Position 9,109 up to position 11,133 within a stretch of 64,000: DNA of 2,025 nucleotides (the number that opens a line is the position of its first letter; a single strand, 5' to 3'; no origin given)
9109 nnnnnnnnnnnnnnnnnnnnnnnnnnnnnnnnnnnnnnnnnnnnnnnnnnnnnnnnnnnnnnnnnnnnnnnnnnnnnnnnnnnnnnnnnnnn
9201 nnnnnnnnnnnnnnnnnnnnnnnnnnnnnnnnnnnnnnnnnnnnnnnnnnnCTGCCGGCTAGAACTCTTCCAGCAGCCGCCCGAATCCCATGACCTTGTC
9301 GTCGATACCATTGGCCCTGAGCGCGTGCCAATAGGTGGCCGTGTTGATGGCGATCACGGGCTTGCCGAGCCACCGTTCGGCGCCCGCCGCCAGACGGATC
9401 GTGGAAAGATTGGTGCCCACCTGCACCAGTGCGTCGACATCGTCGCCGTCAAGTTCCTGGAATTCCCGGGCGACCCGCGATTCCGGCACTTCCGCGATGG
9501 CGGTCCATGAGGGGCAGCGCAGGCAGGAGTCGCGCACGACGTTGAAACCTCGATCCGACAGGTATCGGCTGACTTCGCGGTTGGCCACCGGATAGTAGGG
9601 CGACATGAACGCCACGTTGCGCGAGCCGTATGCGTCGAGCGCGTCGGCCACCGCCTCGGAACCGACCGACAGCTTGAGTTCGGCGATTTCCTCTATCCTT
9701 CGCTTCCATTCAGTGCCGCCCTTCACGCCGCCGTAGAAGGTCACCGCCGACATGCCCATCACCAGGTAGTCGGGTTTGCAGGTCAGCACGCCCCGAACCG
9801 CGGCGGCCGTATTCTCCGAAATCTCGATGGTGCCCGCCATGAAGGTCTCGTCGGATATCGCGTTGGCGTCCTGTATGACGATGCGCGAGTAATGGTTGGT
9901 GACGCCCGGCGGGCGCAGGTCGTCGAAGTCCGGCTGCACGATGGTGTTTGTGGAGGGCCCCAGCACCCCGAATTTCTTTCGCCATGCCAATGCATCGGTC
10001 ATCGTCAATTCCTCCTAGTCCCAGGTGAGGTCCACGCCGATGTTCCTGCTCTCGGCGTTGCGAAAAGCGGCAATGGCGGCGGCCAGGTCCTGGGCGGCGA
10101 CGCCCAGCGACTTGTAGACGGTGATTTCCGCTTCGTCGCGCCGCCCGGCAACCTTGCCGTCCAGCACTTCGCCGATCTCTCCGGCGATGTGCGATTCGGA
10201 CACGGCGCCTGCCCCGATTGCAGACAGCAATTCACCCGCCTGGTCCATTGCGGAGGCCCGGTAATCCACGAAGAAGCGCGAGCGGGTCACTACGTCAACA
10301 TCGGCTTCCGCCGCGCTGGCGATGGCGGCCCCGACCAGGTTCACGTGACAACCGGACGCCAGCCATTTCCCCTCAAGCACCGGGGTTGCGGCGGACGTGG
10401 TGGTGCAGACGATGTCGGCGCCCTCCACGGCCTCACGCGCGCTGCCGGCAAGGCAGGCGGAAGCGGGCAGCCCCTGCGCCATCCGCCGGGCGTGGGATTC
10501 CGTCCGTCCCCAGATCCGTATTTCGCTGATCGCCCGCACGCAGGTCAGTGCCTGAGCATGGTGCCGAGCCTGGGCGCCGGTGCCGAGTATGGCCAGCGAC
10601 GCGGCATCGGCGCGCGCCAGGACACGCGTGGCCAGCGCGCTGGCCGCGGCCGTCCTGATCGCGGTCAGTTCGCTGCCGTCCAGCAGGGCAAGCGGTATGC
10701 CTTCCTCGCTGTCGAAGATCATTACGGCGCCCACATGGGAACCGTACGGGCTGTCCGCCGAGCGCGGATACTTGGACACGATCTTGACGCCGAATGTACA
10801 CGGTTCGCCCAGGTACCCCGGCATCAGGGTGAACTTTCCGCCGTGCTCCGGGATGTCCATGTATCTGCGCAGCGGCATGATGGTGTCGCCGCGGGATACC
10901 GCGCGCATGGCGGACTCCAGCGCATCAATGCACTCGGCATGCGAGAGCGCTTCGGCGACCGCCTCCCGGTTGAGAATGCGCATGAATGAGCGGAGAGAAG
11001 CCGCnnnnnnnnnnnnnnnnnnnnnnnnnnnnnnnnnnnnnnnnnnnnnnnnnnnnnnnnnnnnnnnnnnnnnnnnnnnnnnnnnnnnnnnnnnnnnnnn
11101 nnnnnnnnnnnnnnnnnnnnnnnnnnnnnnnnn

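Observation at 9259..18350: Second locus of the same type: paralogue A with cyclodeaminase and racemase-like enzymes, divergent from a flavoprotein, a hydrolase fusion and TBDR1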

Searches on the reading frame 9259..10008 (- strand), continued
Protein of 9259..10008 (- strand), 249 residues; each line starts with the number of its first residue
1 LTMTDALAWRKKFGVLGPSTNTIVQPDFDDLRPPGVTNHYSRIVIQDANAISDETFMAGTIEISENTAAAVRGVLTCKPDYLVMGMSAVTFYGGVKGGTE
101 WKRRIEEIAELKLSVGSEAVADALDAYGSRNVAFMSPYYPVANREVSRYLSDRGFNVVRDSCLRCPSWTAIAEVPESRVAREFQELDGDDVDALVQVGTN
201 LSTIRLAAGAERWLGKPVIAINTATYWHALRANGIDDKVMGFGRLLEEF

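Call 51: search_protein_families(library=ncbifam, proteins=[L011:6808-8001:+, L011:821-1687:+, L011:8695-9663:+, L011:9674-10339:+, L011:3244-4788:+, L005:4235-4882:+, L005:2497-3195:+, L005:3304-4200:+, L005:6788-7984:+, L005:8747-9637:+], max_evalue=0.00001)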
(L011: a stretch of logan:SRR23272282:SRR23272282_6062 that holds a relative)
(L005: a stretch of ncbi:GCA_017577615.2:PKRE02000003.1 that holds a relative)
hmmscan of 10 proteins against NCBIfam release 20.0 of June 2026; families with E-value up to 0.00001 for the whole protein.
L011:6808-8001:+ (397 aa): 66 families (the best 25 are shown)
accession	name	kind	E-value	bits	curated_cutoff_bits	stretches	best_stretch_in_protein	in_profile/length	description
NF006002.0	PRK08132.1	subfamily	2e-54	184.9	416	1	4-346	26-368/552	FAD-dependent oxidoreductase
NF004832.0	PRK06184.1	subfamily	5.3e-53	180.5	476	1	3-361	6-365/506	hypothetical protein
NF004829.0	PRK06183.1-3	subfamily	1.6e-50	172.3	390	1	3-377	8-385/520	bifunctional 3-(3-hydroxy-phenyl)propionate/3-hydroxycinnamic acid hydroxylase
NF004831.0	PRK06183.1-5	equivalog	1.9e-49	168.6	546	1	3-342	8-344/568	bifunctional 3-(3-hydroxy-phenyl)propionate/3-hydroxycinnamic acid hydroxylase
NF004780.0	PRK06126.1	subfamily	4.8e-49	167.1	445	1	3-383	8-408/552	hypothetical protein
NF006092.0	PRK08244.1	equivalog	1.7e-39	135.8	644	1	3-353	2-345/494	monooxygenase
NF005303.0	PRK06834.1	subfamily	8.9e-37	126.8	625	1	3-382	3-367/488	hypothetical protein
NF004828.0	PRK06183.1-2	equivalog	1.3e-36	126.1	853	1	3-347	12-350/568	bifunctional 3-(3-hydroxy-phenyl)propionate/3-hydroxycinnamic acid hydroxylase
NF033145.1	rif_monoox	equivalog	3.5e-35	121.8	800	1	4-353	1-342/472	rifampin monooxygenase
NF046068.1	AkvoneHdxseDnrF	equivalog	5e-35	121.3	650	1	6-353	1-362/439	aklavinone 12-hydroxylase DnrF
NF046069.1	AkvoneHdxseRdmE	equivalog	1.3e-34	119.8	700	1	6-348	1-358/521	aklavinone 12-hydroxylase RdmE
TIGR01988.1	Ubi-OHases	subfamily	7.3e-34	117.2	224.65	1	5-357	1-359/387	ubiquinone biosynthesis hydroxylase, UbiH/UbiF/VisC/COQ6 family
NF004830.0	PRK06183.1-4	equivalog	1.3e-31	109.7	1135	1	3-342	18-354/617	bifunctional 3-(3-hydroxy-phenyl)propionate/3-hydroxycinnamic acid hydroxylase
NF005612.0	PRK07364.1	equivalog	3.5e-31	108.2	487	1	3-334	18-352/415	FAD-dependent hydroxylase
NF005691.0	PRK07494.1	equivalog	1.1e-28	99.9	459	2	3-195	8-196/404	UbiH/UbiF family hydroxylase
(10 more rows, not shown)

L011:821-1687:+ (288 aa): 8 families
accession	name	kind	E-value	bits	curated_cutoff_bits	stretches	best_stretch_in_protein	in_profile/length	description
TIGR02317.1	prpB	equivalog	8.4e-63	212.2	354.4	1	12-252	11-248/285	methylisocitrate lyase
NF008455.0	PRK11320.1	equivalog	6.4e-55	186.5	353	1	12-251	17-254/295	methylisocitrate lyase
TIGR02319.1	CPEP_Pphonmut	equivalog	2.2e-38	132.2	420.05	1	14-236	16-236/294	carboxyvinyl-carboxyphosphonate phosphorylmutase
TIGR02320.1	PEP_mutase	equivalog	3.3e-24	85.4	319.55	1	30-203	33-209/284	phosphoenolpyruvate mutase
TIGR02321.1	Pphn_pyruv_hyd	equivalog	4.4e-23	81.8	374.4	1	23-207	24-211/290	phosphonopyruvate hydrolase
NF011645.0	PRK15063.1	equivalog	3.1e-11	42.8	562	1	76-157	148-232/430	isocitrate lyase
TIGR01346.1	isocit_lyase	equivalog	2.9e-10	39.2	275.9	1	76-195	151-273/527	isocitrate lyase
NF005074.0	PRK06498.1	equivalog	6.3e-09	34.9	446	1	76-155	179-262/531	isocitrate lyase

L011:8695-9663:+ (322 aa): 1 family
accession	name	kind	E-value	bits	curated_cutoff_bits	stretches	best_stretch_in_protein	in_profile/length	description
TIGR03212.1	uraD_N-term-dom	equivalog_domain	3.6e-37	128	424.6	1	86-312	71-294/297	allantoinase PuuE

L011:9674-10339:+ (221 aa): 0 families

L011:3244-4788:+ (514 aa): 43 families (the best 25 are shown)
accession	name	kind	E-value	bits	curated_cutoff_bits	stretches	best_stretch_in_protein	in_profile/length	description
TIGR02299.1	HpaE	equivalog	2e-138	462.1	638.35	1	44-512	17-487/488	5-carboxymethyl-2-hydroxymuconate semialdehyde dehydrogenase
TIGR01804.1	BADH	equivalog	1.4e-121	406.2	668.6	1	40-496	10-466/467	betaine-aldehyde dehydrogenase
TIGR03216.1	OH_muco_semi_DH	equivalog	9.8e-117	390.5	693.25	1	42-501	13-479/481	2-hydroxymuconic semialdehyde dehydrogenase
NF045736.1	PaDhStyDRhodo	equivalog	4.5e-116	388.2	800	1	42-500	17-476/479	phenylacetaldehyde dehydrogenase StyD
NF010000.0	PRK13473.1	subfamily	2.9e-110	369.1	615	1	37-500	11-471/475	aminobutyraldehyde dehydrogenase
NF009725.0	PRK13252.1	equivalog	8.2e-110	367.5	593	1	39-505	18-483/488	betaine-aldehyde dehydrogenase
NF045735.1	PaDhStyDPseudo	equivalog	5.6e-108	361.7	850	1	39-501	14-481/483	phenylacetaldehyde dehydrogenase StyD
NF050026.1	AcaldDHExaC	equivalog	2e-103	346.7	900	1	48-493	36-485/503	acetaldehyde dehydrogenase ExaC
NF007352.0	PRK09847.1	equivalog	9.4e-101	337.7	850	1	43-501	35-491/495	aldehyde dehydrogenase PuuC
TIGR04284.1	aldehy_Rv0768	hypoth_equivalog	8.3e-100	335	775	1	40-497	12-474/480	aldehyde dehydrogenase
TIGR01780.1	SSADH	subfamily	1.9e-93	313.8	646.35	1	47-493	1-444/448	succinate-semialdehyde dehydrogenase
NF042993.1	AlphKGSA_gudD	equivalog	2.2e-93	313.6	770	1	40-501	16-480/481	alpha-ketoglutaric semialdehyde dehydrogenase GucD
NF052305.1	DioxValDhHalo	equivalog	3e-92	310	750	1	40-481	17-459/483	2,5-dioxovalerate dehydrogenase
NF006916.0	PRK09407.1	equivalog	1.4e-90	304.4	521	1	40-496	31-487/526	succinic semialdehyde dehydrogenase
NF040648.1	lactal_redase_Meth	equivalog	2.4e-90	303.8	650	1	43-501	11-462/463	lactaldehyde dehydrogenase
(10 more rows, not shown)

L005:4235-4882:+ (215 aa): 4 families
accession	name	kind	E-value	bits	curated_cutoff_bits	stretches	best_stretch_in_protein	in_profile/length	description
TIGR03614.1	RutB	equivalog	1e-15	58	377.95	1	106-209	117-221/226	pyrimidine utilization protein B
NF050097.1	BiurAmidohydBiuH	equivalog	1.1e-15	57.7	370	1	90-195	101-205/221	biuret amidohydrolase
NF008517.0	PRK11440.1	equivalog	7.8e-15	55.3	195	1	25-205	8-186/188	hydrolase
NF008623.0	PRK11609.1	equivalog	1.9e-08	34.4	174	1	129-190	132-195/213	bifunctional nicotinamidase/pyrazinamidase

L005:2497-3195:+ (232 aa): 0 families

L005:3304-4200:+ (298 aa): 1 family
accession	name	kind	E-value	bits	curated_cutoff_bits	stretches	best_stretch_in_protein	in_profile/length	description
TIGR03212.1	uraD_N-term-dom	equivalog_domain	7.5e-45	153.2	424.6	1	14-294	15-294/297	allantoinase PuuE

L005:6788-7984:+ (398 aa): 67 families (the best 25 are shown)
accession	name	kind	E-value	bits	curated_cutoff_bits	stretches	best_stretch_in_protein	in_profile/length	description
NF006002.0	PRK08132.1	subfamily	1e-55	189.2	416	1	5-346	26-367/552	FAD-dependent oxidoreductase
NF004832.0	PRK06184.1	subfamily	1.7e-53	182.1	476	1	4-348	6-351/506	hypothetical protein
NF004780.0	PRK06126.1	subfamily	6.9e-51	173.1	445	1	3-352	7-376/552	hypothetical protein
NF004831.0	PRK06183.1-5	equivalog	4.2e-50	170.7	546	1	4-343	8-344/568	bifunctional 3-(3-hydroxy-phenyl)propionate/3-hydroxycinnamic acid hydroxylase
NF004829.0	PRK06183.1-3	subfamily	1.6e-47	162.4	390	1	4-379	8-386/520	bifunctional 3-(3-hydroxy-phenyl)propionate/3-hydroxycinnamic acid hydroxylase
NF033145.1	rif_monoox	equivalog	5.5e-42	144.2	800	1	6-352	2-341/472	rifampin monooxygenase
NF005303.0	PRK06834.1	subfamily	4e-38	131.2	625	1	4-352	3-336/488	hypothetical protein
NF046068.1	AkvoneHdxseDnrF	equivalog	5.1e-36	124.5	650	1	7-353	1-361/439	aklavinone 12-hydroxylase DnrF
NF006092.0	PRK08244.1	equivalog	1.6e-35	122.7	644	1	4-354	2-345/494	monooxygenase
NF046069.1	AkvoneHdxseRdmE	equivalog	2.1e-35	122.5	700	1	7-345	1-354/521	aklavinone 12-hydroxylase RdmE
TIGR01988.1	Ubi-OHases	subfamily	3e-35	121.8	224.65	1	6-343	1-344/387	ubiquinone biosynthesis hydroxylase, UbiH/UbiF/VisC/COQ6 family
NF004828.0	PRK06183.1-2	equivalog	1.2e-33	116.3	853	1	4-347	12-349/568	bifunctional 3-(3-hydroxy-phenyl)propionate/3-hydroxycinnamic acid hydroxylase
NF005691.0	PRK07494.1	equivalog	9e-33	113.4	459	2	4-194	8-194/404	UbiH/UbiF family hydroxylase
NF005612.0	PRK07364.1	equivalog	6.7e-32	110.5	487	1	3-335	17-352/415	FAD-dependent hydroxylase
NF004827.0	PRK06183.1-1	equivalog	2.3e-30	105.5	966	1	5-343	16-351/554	bifunctional 3-(3-hydroxy-phenyl)propionate/3-hydroxycinnamic acid hydroxylase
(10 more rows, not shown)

L005:8747-9637:+ (296 aa): 8 families
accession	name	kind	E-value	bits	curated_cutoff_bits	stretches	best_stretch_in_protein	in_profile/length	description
TIGR02317.1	prpB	equivalog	8.8e-71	238.4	354.4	1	5-281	2-277/285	methylisocitrate lyase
NF008455.0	PRK11320.1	equivalog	7.6e-59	199.3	353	1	4-262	7-265/295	methylisocitrate lyase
TIGR02319.1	CPEP_Pphonmut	equivalog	6.1e-44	150.4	420.05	1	8-254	8-254/294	carboxyvinyl-carboxyphosphonate phosphorylmutase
TIGR02321.1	Pphn_pyruv_hyd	equivalog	9.9e-33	113.5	374.4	1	7-285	6-287/290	phosphonopyruvate hydrolase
TIGR02320.1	PEP_mutase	equivalog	3.7e-32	111.4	319.55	1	8-274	1-280/284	phosphoenolpyruvate mutase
NF011645.0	PRK15063.1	equivalog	3.1e-12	46.1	562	1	80-162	150-235/430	isocitrate lyase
TIGR01346.1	isocit_lyase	equivalog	1.3e-11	43.6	275.9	1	80-165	153-241/527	isocitrate lyase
NF005074.0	PRK06498.1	equivalog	2.1e-07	29.9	446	1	80-160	181-265/531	isocitrate lyase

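Call 60: find_related_loci(query=window:9259-10002:-, collection=metagenome_contigs, flank=9000)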
Query window:9259-10002:- (247 aa) in metagenome_contigs; peptide patterns used: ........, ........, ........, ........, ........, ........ (x = any residue, [..] = any of these).
413 stretches matched a pattern; 329 encode a relative of the query (tblastn E <= 1e-3); the best 80 are kept; 80 distinct loci.
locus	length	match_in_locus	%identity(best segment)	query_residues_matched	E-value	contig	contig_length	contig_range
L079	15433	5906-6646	96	1-247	3e-161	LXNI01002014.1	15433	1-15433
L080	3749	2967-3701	73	3-246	2e-126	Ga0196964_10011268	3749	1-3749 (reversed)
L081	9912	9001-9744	70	1-247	9e-123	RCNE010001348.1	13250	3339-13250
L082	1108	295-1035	71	1-246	1e-132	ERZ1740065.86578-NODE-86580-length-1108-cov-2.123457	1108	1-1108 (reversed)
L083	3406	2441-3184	71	1-247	5e-124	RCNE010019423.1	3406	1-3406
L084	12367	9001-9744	70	1-247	1e-120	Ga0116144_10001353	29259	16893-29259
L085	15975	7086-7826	72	1-246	3e-119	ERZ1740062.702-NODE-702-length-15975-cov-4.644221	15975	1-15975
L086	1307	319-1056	70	3-247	3e-129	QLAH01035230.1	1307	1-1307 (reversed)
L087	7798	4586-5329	69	1-247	1e-117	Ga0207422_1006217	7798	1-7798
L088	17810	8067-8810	67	1-247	4e-117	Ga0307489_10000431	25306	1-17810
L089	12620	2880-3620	70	2-247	9e-117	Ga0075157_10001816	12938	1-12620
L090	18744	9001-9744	68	1-247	1e-116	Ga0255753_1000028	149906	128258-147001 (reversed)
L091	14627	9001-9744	68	1-247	7e-117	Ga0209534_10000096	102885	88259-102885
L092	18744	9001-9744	69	1-247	3e-116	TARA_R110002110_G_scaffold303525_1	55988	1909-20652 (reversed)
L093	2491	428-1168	68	1-246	1e-121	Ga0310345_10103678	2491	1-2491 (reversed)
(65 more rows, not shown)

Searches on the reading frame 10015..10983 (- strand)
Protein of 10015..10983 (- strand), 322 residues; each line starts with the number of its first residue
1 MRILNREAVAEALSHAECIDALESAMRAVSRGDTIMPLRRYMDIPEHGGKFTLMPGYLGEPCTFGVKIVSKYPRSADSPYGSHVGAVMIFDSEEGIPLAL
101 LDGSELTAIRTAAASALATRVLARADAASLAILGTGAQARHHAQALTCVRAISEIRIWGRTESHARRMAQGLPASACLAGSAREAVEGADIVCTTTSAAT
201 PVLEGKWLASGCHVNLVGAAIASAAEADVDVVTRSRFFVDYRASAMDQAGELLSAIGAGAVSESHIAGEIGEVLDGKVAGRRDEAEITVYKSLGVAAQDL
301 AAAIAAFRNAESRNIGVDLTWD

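Call 5: search_protein_families(library=pfam, proteins=[window:10015-10983:-], max_evalue=0.01)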
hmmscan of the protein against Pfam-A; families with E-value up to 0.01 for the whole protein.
window:10015-10983:- (322 aa): 2 families
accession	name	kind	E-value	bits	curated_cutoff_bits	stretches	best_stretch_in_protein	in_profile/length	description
PF02423.21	OCD_Mu_crystall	-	1.8e-72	244.4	24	1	3-312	5-312/314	Ornithine cyclodeaminase/mu-crystallin family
PF01488.26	Shikimate_DH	-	3.5e-08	34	24.3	1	117-210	2-97/138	Shikimate / quinate 5-dehydrogenase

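Call 6: search_protein_families(library=ncbifam, proteins=[window:10015-10983:-], max_evalue=0.01)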
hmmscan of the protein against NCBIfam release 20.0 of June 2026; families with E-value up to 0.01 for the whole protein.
window:10015-10983:- (322 aa): 16 families
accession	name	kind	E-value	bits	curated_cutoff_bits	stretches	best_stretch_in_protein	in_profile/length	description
NF004793.0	PRK06141.1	equivalog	3.2e-79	266.2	322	1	1-311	1-312/314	bifunctional Delta(1)-pyrroline-2-carboxylate/Delta(1)-piperideine-2-carboxylate reductase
NF006379.0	PRK08618.1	equivalog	2.7e-71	240.6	417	1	1-319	1-324/326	ornithine cyclodeaminase family protein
TIGR02371.1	ala_DH_arch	equivalog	3.4e-61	207.2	409.15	1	3-319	4-322/325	alanine dehydrogenase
NF006141.0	PRK08291.1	equivalog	7e-58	196.1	408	1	2-317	5-326/330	cyclodeaminase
TIGR02992.1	ectoine_eutC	equivalog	3.1e-57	194.1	471.65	1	2-316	2-322/326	ectoine utilization protein EutC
NF005603.0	PRK07340.1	equivalog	1.1e-46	159.5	266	1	1-311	4-304/307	delta(1)-pyrroline-2-carboxylate reductase family protein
NF045643.1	ImmsucRedBhcD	equivalog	1.5e-45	156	500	1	1-317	1-317/321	iminosuccinate reductase BhcD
NF005296.0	PRK06823.1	equivalog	1.1e-40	139.6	438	1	1-307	1-310/315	ornithine cyclodeaminase family protein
TIGR03944.1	dehyd_SbnB_fam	equivalog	1.8e-39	135.7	326.9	1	1-319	1-324/327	2,3-diaminopropionate biosynthesis protein SbnB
NF005762.1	PRK07589.1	equivalog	2.1e-39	135.4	350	1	49-316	52-315/334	ornithine cyclodeaminase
NF045512.1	PyrPipCarbRedLhpI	equivalog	7.7e-36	123.8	400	1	4-307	3-294/298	bifunctional Delta(1)-pyrroline-2-carboxylate/Delta(1)-piperideine-2-carboxylate reductase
NF005011.0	PRK06407.1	subfamily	6.3e-27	94.6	337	1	3-309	4-298/302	ornithine cyclodeaminase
NF004848.0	PRK06199.1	subfamily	3.6e-25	88.8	362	1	45-320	70-371/379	tyramine oxidase subunit B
TIGR01035.1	hemA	equivalog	5.8e-08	32.1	209.55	1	112-205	165-257/416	glutamyl-tRNA reductase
NF000744.0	PRK00045.1-3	equivalog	3.5e-05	22.8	429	1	113-210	169-272/447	glutamyl-tRNA reductase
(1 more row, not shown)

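Call 17: find_encoding_contigs(protein=window:10015-10983:-, flank=10000, max_places=6)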
Protein window:10015-10983:- (322 aa): no gene with exactly this product is on record in the collection.

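Call 33: search_solved_structures(query=window:10015-10983:-, max_evalue=1e-10)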
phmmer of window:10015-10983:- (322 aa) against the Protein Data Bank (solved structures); distinct sequences matched with E-value up to 1e-10: 14.
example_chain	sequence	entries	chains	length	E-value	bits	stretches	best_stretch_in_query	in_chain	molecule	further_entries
6t3e_A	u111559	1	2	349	1.1e-55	192.1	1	2-318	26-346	DELTA1-pyrroline-2-carboxylate reductase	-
4bv8_A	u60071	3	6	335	2.1e-48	168.1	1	7-307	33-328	THIOMORPHOLINE-CARBOXYLATE DEHYDROGENASE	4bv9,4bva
2i99_A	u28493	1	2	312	4.8e-46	160.4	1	16-305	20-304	Mu-crystallin homolog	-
1omo_A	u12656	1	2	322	1.1e-43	152.6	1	3-318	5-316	alanine dehydrogenase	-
1vll_A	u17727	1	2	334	1.3e-43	152.5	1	3-318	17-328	alanine dehydrogenase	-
7rbp_A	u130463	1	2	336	3.6e-38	134.6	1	7-305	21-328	Ornithine cyclodeaminase/mu-crystallin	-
8j1c_A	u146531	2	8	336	6.8e-27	97.5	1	8-309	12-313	Ornithine cyclodeaminase family protein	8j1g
4m54_A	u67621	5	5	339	1.4e-26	96.5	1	3-319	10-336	Putative ornithine cyclodeaminase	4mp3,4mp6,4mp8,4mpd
6rqa_A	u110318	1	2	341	2.8e-26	95.5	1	12-315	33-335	iminosuccinate reductase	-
3hdj_A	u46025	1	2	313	2.9e-24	88.9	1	83-310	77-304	Probable ornithine cyclodeaminase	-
1u7h_A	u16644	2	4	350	1.8e-23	86.3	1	51-318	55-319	ornithine cyclodeaminase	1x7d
5gzi_B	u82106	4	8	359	4.1e-23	85.1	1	17-317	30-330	Lysine cyclodeaminase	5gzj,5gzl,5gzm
5yu0_A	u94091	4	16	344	4.9e-23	84.9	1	17-317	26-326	Lysine cyclodeaminase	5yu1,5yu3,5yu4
7cxs_B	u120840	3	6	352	5.9e-16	61.6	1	3-318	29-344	CmnK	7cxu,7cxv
